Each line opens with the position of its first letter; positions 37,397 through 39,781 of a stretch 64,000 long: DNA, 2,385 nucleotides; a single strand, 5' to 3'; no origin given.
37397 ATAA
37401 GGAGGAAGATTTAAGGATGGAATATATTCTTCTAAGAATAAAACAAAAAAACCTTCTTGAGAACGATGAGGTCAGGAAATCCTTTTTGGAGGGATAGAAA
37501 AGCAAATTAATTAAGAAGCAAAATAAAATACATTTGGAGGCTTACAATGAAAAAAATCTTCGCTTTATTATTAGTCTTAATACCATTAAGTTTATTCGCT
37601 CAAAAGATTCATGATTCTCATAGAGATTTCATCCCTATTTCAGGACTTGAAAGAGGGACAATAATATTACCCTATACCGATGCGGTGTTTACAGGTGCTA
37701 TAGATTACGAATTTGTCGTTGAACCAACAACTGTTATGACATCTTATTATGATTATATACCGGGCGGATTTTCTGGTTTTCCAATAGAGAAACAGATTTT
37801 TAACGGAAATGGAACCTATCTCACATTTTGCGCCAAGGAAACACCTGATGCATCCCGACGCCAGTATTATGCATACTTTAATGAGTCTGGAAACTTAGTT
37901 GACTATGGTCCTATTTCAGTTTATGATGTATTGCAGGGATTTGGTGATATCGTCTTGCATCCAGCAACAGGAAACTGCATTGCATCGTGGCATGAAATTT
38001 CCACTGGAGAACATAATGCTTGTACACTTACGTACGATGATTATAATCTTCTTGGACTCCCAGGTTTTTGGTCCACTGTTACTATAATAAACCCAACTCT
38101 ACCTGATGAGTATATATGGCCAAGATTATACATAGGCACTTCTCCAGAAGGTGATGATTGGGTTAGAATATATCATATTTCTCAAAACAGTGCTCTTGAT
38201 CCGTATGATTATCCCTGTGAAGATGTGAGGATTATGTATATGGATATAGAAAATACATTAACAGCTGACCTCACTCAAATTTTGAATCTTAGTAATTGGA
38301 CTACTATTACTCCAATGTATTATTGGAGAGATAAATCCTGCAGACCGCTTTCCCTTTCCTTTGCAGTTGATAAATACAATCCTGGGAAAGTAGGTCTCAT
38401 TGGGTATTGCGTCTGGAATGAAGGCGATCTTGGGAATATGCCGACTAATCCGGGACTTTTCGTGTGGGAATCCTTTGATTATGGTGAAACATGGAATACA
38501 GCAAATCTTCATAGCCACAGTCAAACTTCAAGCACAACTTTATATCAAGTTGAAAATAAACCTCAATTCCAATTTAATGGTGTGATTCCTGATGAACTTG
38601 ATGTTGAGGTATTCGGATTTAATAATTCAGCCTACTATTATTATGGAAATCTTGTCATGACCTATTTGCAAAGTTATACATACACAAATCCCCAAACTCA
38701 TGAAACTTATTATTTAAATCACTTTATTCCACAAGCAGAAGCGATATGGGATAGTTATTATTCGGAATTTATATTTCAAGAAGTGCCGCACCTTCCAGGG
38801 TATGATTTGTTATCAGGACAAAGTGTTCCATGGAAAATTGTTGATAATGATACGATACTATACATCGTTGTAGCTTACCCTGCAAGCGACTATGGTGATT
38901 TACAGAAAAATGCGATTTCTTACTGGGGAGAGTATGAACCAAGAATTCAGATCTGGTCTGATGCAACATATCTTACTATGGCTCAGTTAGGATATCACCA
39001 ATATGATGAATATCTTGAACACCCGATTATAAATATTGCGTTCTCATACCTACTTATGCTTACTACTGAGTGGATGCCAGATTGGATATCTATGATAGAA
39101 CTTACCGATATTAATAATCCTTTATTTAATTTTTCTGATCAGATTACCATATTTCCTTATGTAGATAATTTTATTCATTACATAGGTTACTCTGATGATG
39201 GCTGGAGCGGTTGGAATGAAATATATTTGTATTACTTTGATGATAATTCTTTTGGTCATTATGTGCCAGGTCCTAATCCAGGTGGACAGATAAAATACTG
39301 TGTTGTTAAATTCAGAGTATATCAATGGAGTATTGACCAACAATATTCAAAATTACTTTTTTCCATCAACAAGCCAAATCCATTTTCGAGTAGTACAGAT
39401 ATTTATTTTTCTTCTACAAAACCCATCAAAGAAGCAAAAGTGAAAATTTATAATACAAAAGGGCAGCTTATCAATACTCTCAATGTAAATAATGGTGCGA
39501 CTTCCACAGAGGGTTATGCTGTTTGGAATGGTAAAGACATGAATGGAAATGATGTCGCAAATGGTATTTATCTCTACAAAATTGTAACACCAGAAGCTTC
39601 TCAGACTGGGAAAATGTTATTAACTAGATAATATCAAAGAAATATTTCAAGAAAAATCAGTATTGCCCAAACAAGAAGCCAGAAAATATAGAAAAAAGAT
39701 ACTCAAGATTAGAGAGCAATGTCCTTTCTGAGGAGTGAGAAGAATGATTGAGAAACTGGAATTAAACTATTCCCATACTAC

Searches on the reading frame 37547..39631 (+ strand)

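Call 7: search_protein_families(library=pfam, proteins=[window:37547-39631:+])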
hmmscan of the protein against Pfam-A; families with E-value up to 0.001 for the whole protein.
window:37547-39631:+ (694 aa): 3 families
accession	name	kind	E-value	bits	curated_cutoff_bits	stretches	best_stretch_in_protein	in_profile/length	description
PF13860.13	FlgD_ig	-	3.2e-08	33.9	27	1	616-680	11-74/79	FlgD Ig-like domain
PF18962.6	Por_Secre_tail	-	8.5e-06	26.4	27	1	610-690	3-73/75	Secretion system C-terminal sorting domain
PF13585.12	CHU_C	-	2.1e-05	25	27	1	624-681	23-72/86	CHU_C Type IX secretion signal domain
